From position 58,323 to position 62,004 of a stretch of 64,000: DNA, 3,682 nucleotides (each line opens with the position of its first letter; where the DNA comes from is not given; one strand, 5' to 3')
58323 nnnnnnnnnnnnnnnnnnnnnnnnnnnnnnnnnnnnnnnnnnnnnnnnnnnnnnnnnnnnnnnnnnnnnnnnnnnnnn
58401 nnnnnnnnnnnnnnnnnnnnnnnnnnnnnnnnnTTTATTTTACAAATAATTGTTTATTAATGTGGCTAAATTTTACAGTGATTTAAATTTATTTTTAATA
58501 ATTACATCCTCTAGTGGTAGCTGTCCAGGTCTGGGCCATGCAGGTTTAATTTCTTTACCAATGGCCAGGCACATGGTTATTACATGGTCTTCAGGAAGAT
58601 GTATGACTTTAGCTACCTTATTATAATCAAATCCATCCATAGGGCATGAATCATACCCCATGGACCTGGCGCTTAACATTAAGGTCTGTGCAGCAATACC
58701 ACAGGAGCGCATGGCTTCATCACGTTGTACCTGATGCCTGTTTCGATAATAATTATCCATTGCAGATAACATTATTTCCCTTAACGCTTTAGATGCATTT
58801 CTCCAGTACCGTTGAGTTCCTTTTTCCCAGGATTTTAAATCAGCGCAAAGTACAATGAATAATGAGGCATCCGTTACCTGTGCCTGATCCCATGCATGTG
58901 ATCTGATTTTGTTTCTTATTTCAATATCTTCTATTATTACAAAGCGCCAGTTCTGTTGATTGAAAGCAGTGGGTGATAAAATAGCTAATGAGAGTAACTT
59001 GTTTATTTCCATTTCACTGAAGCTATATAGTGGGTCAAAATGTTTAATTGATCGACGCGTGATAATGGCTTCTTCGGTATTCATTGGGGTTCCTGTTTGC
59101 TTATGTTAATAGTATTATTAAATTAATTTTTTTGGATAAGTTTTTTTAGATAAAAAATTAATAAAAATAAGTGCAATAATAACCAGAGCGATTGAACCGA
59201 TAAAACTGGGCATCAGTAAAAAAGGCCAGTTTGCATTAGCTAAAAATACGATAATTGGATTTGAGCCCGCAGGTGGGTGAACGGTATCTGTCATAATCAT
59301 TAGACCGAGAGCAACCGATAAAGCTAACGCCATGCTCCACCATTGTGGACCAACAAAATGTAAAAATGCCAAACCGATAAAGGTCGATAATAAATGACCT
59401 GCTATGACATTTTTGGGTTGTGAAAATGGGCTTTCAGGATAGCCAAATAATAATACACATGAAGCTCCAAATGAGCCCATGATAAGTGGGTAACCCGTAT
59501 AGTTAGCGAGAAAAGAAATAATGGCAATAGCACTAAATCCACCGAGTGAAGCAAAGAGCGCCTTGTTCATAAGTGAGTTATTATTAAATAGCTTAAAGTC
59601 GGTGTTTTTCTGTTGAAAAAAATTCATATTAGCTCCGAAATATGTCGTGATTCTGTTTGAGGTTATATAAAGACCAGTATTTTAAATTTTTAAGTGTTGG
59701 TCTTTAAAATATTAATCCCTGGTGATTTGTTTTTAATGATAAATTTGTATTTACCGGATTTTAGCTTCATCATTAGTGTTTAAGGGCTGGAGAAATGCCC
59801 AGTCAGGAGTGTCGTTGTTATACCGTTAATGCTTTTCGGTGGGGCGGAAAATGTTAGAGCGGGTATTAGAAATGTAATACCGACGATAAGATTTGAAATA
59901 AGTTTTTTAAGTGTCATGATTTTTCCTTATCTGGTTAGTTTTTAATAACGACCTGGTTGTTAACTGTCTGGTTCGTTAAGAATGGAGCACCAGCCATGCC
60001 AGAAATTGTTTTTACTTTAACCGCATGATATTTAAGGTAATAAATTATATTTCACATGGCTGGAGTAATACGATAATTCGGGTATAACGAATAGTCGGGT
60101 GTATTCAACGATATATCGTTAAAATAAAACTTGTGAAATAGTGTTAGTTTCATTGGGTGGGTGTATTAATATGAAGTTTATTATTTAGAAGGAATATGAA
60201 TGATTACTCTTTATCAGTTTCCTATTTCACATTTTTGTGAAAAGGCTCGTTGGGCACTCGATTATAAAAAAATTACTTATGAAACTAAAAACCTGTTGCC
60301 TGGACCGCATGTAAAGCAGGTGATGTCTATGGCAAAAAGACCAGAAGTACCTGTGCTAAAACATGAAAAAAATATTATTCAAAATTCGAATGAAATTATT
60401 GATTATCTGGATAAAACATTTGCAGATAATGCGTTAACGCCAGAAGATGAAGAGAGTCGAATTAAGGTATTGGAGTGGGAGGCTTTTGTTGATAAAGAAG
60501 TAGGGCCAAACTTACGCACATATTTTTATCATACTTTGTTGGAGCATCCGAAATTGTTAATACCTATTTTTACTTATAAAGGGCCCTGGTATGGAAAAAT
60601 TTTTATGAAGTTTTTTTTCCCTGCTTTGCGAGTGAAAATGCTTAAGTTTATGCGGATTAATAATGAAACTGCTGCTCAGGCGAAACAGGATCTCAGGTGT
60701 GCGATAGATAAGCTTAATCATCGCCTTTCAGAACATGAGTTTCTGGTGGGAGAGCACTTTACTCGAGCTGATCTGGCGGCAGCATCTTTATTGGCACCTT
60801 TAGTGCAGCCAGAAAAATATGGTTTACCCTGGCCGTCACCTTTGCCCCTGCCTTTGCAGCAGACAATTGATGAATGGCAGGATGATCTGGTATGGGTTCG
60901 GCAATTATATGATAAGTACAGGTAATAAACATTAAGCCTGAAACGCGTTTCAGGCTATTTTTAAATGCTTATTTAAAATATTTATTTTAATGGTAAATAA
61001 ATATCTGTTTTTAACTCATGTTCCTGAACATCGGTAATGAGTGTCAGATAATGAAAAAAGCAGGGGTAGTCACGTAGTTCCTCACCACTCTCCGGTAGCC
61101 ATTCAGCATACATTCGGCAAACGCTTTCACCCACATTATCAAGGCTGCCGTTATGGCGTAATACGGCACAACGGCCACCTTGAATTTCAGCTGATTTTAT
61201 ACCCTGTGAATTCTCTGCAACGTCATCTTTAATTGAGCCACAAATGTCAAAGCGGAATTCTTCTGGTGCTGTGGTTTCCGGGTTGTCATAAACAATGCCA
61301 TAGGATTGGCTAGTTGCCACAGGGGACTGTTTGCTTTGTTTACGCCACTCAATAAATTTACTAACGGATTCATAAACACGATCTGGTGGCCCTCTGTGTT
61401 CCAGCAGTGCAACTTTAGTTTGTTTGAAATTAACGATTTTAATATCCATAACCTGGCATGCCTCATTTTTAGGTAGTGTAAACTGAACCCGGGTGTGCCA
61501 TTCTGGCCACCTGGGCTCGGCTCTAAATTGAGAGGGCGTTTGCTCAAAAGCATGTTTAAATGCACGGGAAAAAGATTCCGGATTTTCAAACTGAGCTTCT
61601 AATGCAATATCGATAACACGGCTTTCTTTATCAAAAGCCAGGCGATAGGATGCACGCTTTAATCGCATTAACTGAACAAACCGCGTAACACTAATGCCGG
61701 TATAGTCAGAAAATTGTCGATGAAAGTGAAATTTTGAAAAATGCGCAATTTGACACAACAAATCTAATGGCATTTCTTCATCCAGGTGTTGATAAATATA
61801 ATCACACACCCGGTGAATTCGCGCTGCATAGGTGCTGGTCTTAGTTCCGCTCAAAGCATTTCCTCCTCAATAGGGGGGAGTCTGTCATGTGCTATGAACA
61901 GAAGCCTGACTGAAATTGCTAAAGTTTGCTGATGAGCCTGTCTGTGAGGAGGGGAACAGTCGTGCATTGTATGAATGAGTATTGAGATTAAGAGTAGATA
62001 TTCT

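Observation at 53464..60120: Compact sigma54 module: PAS-PAS enhancer-binding protein flanked by two target operons of unknown function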

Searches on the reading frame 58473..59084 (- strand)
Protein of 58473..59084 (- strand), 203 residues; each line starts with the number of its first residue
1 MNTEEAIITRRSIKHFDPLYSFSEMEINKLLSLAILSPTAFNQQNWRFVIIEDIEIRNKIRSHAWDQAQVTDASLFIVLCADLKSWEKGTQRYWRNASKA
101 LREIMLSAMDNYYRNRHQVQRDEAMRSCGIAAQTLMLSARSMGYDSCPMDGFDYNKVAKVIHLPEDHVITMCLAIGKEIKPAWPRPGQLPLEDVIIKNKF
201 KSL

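Call 3: search_protein_families(library=pfam, proteins=[window:58473-59084:-], max_evalue=0.01)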
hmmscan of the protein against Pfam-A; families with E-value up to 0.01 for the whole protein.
window:58473-59084:- (203 aa): 2 families
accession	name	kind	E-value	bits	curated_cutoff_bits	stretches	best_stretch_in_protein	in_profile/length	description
PF00881.29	Nitroreductase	-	6e-36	124.6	23.5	1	8-177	2-167/167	Nitroreductase family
PF14512.11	TM1586_NiRdase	-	2.8e-11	43.9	27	1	22-60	151-193/215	Putative TM nitroreductase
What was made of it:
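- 58473..59084 (-): Operon B, last gene: nitroreductase-family flavoprotein, 203 aa. Pfam Nitroreductase E 6e-36 (call 3).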

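Call 6: search_protein_families(library=ncbifam, proteins=[window:58473-59084:-], max_evalue=0.001)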
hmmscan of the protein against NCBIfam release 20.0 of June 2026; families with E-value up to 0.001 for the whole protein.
window:58473-59084:- (203 aa): 8 families
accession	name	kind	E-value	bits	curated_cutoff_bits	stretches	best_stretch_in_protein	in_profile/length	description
NF003768.0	PRK05365.1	equivalog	2.2e-16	60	152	1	11-189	22-191/200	malonic semialdehyde reductase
NF008275.0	PRK11053.1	equivalog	7.2e-16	58.3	227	1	1-170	1-185/217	oxygen-insensitive NAD(P)H nitroreductase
NF008033.1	PRK10765.1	equivalog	8.6e-12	45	223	1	3-85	4-85/240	oxygen-insensitive NADPH nitroreductase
TIGR02476.1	BluB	equivalog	5.4e-08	32.5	150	1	5-177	11-179/205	5,6-dimethylbenzimidazole synthase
NF009810.0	PRK13294.1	equivalog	1.1e-07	31.2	304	1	3-190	254-442/449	coenzyme F420-0:L-glutamate ligase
TIGR03553.1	F420_FbiB_CTERM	equivalog_domain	7e-07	29.2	249.55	1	5-195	1-191/194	F420 biosynthesis protein FbiB, C-terminal domain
TIGR03605.1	antibiot_sagB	domain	2.4e-06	27.2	78.4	1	127-172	122-169/173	SagB family peptide dehydrogenase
NF047509.1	Rv3131_FMN_oxido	subfamily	0.00012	21.6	199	0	30-57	2-30/319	Acg family FMN-binding oxidoreductase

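Call 36: search_solved_structures(query=window:58473-59084:-, max_evalue=0.001)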
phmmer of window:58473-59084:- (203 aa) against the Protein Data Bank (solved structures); distinct sequences matched with E-value up to 0.001: 62 (the best 60 are shown).
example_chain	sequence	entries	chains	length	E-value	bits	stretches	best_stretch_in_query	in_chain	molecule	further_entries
3bem_A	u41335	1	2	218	2.7e-24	89.1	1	8-191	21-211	Putative NAD(P)H nitroreductase ydfN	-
3gbh_A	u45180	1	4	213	3.9e-24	88.6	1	5-194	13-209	NAD(P)H-flavin oxidoreductase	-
3ge6_A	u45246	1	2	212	7.9e-21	77.8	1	5-194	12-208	Nitroreductase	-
3qdl_A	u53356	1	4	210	1e-19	74.1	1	7-183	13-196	Oxygen-insensitive NADPH nitroreductase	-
8qyg_A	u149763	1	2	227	1.8e-16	63.5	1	9-181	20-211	NAD(P)H-dependent oxidoreductase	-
8q5g_A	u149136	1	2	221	5.6e-16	61.9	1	12-181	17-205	NAD(P)H-dependent oxidoreductase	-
4qlx_A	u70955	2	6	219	6.7e-16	61.7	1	5-179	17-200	Nitroreductase family protein | Enone reductase CLA-ER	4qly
7jh4_A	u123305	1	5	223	1.2e-15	60.9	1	6-161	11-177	NAD(P)H-dependent oxidoreductase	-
1nox_A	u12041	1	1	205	1.9e-15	60.2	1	4-196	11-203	NADH OXIDASE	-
9gjx_A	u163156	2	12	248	3.1e-15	59.5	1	7-186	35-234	NADH-dependent nitro/flavin oxidoreductase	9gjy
6wt2_A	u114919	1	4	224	3.7e-13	52.7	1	6-161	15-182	Putative NAD(P)H-flavin oxidoreductase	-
7ldq_A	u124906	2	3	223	2e-12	50.3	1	9-160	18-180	NAD(P)H-dependent oxidoreductase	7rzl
2hay_A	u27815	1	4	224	2.3e-12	50.1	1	21-161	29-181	Putative NAD(P)H-flavin oxidoreductase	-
7s1a_A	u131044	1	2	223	8.2e-12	48.4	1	9-160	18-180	Putative NAD(P)H nitroreductase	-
7rzp_A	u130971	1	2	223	8.2e-12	48.4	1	9-161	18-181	Dihydropteridine reductase, NAD(P)H-dependent, oxygen-insensitive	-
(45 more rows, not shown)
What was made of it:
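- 58473..59084 (-): Closest PDB entries are YdfN-like 3bem and 3gbh (call 36).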

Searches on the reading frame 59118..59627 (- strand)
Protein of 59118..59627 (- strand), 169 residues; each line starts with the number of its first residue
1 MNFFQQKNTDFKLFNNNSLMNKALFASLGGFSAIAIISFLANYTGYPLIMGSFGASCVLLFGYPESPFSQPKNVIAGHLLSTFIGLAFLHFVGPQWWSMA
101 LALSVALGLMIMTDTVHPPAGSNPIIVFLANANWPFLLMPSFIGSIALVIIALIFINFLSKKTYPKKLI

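Call 3: search_protein_families(library=pfam, proteins=[window:59118-59627:-], max_evalue=0.01)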
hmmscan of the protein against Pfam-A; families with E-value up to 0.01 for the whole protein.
window:59118-59627:- (169 aa): 1 family
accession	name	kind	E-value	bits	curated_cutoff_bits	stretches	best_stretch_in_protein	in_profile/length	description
PF04982.19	TM_HPP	-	2.6e-48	164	27.2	1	20-165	6-157/157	HPP, transmembrane region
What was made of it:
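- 59118..59627 (-): Operon B: HPP-family membrane protein, 169 aa. Pfam TM_HPP E 3e-48 (call 3).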

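Call 6: search_protein_families(library=ncbifam, proteins=[window:59118-59627:-], max_evalue=0.001)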
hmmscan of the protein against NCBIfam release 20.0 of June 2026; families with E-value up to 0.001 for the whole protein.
window:59118-59627:- (169 aa): 0 families

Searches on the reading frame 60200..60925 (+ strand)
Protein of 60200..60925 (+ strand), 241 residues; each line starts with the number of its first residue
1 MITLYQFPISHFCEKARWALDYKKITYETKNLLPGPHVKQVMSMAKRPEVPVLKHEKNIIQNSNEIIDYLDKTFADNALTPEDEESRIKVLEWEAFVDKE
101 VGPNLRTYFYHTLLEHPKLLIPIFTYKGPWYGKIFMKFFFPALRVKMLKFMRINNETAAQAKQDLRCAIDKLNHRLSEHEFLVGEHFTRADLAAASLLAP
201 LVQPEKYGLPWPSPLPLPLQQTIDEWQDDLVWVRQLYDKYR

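Call 3: search_protein_families(library=pfam, proteins=[window:60200-60925:+], max_evalue=0.01)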
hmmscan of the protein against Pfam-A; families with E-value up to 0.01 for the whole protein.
window:60200-60925:+ (241 aa): 7 families
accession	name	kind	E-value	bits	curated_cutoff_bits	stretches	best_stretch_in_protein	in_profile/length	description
PF13417.12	GST_N_3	-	2.8e-17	63.3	22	1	4-77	1-74/75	Glutathione S-transferase, N-terminal domain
PF13409.12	GST_N_2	-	4.1e-10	40.6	25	1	10-72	2-69/70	Glutathione S-transferase, N-terminal domain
PF02798.26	GST_N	-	8.1e-08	32.9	20.9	1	2-71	3-75/76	Glutathione S-transferase, N-terminal domain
PF00043.30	GST_C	-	1.1e-05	26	20.7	1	154-199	19-65/93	Glutathione S-transferase, C-terminal domain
PF13410.11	GST_C_2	-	0.00015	22.2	24.9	1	158-216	4-61/69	Glutathione S-transferase, C-terminal domain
PF17172.10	GST_N_4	-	0.001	20.2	30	1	40-84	25-71/99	Glutathione S-transferase N-terminal domain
PF00462.30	Glutaredoxin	-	0.0017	19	22.9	1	2-53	1-53/60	Glutaredoxin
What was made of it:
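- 60200..60925 (+): Glutathione S-transferase, divergent from operon B and 80 bp from the distal dyad. It is a syntenic companion of the module; whether the activator controls it is not shown. Pfam GST_N_3/GST_C (call 3).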

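Call 6: search_protein_families(library=ncbifam, proteins=[window:60200-60925:+], max_evalue=0.001)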
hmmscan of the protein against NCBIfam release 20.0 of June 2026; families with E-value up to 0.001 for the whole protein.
window:60200-60925:+ (241 aa): 10 families
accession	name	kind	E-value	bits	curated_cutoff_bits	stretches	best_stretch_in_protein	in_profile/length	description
NF050814.1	FtsZBindFzlA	equivalog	7e-13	48.8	300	1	3-101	6-108/228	FtsZ-binding protein FzlA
TIGR01262.1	maiA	equivalog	1.4e-11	44.4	171.05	1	4-103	2-106/211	maleylacetoacetate isomerase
NF007702.0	PRK10387.1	equivalog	3.9e-07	30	133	1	4-88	3-86/215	glutaredoxin 2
NF007831.0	PRK10542.1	equivalog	6.3e-06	25.9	198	0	41-104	43-108/201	glutathione transferase GstA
NF008731.0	PRK11752.1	equivalog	1e-05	24.9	325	0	167-207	185-225/287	glutathione-dependent disulfide-bond oxidoreductase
NF007682.0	PRK10357.1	equivalog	2e-05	24.2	181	1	10-98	9-98/202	glutathione S-transferase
NF011693.0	PRK15113.1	equivalog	4.6e-05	23.2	150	1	31-99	39-111/214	glutathione transferase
TIGR02182.1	GRXB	equivalog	0.0001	22.2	186.65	1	4-95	2-90/209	GrxB family glutaredoxin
NF049950.1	IsopEpoxGlthnTfaseIsoI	equivalog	0.00014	21.5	300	1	9-199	16-204/238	iIsoprene-epoxide--glutathione S-transferase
NF007016.1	PRK09481.1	equivalog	0.00014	21.4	314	0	2-81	11-90/209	stringent starvation protein SspA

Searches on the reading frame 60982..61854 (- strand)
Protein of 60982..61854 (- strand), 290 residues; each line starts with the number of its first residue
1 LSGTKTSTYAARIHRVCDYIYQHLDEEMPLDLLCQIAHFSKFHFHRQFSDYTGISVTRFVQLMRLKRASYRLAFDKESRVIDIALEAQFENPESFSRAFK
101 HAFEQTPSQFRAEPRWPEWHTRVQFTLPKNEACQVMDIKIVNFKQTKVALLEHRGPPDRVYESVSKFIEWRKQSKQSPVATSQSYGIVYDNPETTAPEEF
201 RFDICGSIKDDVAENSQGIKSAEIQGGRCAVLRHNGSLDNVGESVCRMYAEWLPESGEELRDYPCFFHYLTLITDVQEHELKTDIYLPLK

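Call 3: search_protein_families(library=pfam, proteins=[window:60982-61854:-], max_evalue=0.01)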
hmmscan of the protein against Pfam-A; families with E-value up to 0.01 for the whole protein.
window:60982-61854:- (290 aa): 4 families
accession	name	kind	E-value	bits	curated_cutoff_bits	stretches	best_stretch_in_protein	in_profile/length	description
PF06445.20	GyrI-like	-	1.1e-39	136.7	26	1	136-290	1-155/155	GyrI-like small molecule binding domain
PF12833.13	HTH_18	-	2.3e-19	69.9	33.6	1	33-112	1-79/80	Helix-turn-helix domain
PF00165.29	HTH_AraC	-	6.9e-16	58.4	26.6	2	78-111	9-41/42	Bacterial regulatory helix-turn-helix proteins, AraC family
PF14526.11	Cass2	-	4.7e-15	56.5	27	1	140-288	2-149/150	Integron-associated effector binding protein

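Call 6: search_protein_families(library=ncbifam, proteins=[window:60982-61854:-], max_evalue=0.001)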
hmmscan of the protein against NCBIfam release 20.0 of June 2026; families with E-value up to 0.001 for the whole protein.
window:60982-61854:- (290 aa): 24 families
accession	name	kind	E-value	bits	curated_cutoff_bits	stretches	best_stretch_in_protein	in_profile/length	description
NF011701.0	PRK15121.1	equivalog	2.8e-23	82.9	426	1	13-258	7-253/289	MDR efflux pump AcrAB transcriptional activator RobA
NF012228.1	RobA_TF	equivalog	3.8e-23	82.4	380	1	13-273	5-266/286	MDR efflux pump AcrAB transcriptional activator RobA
NF047455.1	TF_Staph_AryK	equivalog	4.8e-17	61.5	850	1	5-118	151-263/759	transcriptional regulator AryK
NF012144.2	ramA_TF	equivalog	8.9e-15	55.1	180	1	12-113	6-106/108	RamA family antibiotic efflux transcriptional regulator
NF007451.0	PRK10016.1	equivalog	2e-13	50.8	179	1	136-288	1-151/157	DNA gyrase inhibitor SbmC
NF006902.0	PRK09393.1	equivalog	4.2e-13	49.2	425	1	9-113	218-321/327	transcriptional regulator FtrA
NF007584.0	PRK10219.1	equivalog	5.6e-13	49.2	174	1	13-112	7-105/107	superoxide response transcriptional regulator SoxS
NF010028.0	PRK13503.1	equivalog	8.5e-12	45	288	1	7-112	167-271/278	HTH-type transcriptional activator RhaS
NF007860.0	PRK10572.1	equivalog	1.5e-11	43.7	208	1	7-113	179-284/292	arabinose operon transcriptional regulator AraC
NF007243.0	PRK09685.1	equivalog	5.5e-11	42.4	199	1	8-113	195-301/303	transcriptional regulator FeaR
NF008564.0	PRK11511.1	equivalog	2.8e-09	37.2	202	1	6-112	4-109/127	MDR efflux pump AcrAB transcriptional activator MarA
NF049932.1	TranspRegBtr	equivalog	4.2e-09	35.5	900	1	10-110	163-262/531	bacillibactin transport transcriptional regulator Btr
NF012198.0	MarA_TF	equivalog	7.4e-09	35.8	250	1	7-112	5-109/124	MDR efflux pump AcrAB transcriptional activator MarA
NF011964.0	PRK15435.1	equivalog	1.2e-08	34.3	345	1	10-112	84-182/354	bifunctional DNA-binding transcriptional regulator/O6-methylguanine-DNA methyltransferase Ada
NF010025.2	PRK13500.1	equivalog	1.7e-08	34.4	525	1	22-113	187-277/282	HTH-type transcriptional activator RhaR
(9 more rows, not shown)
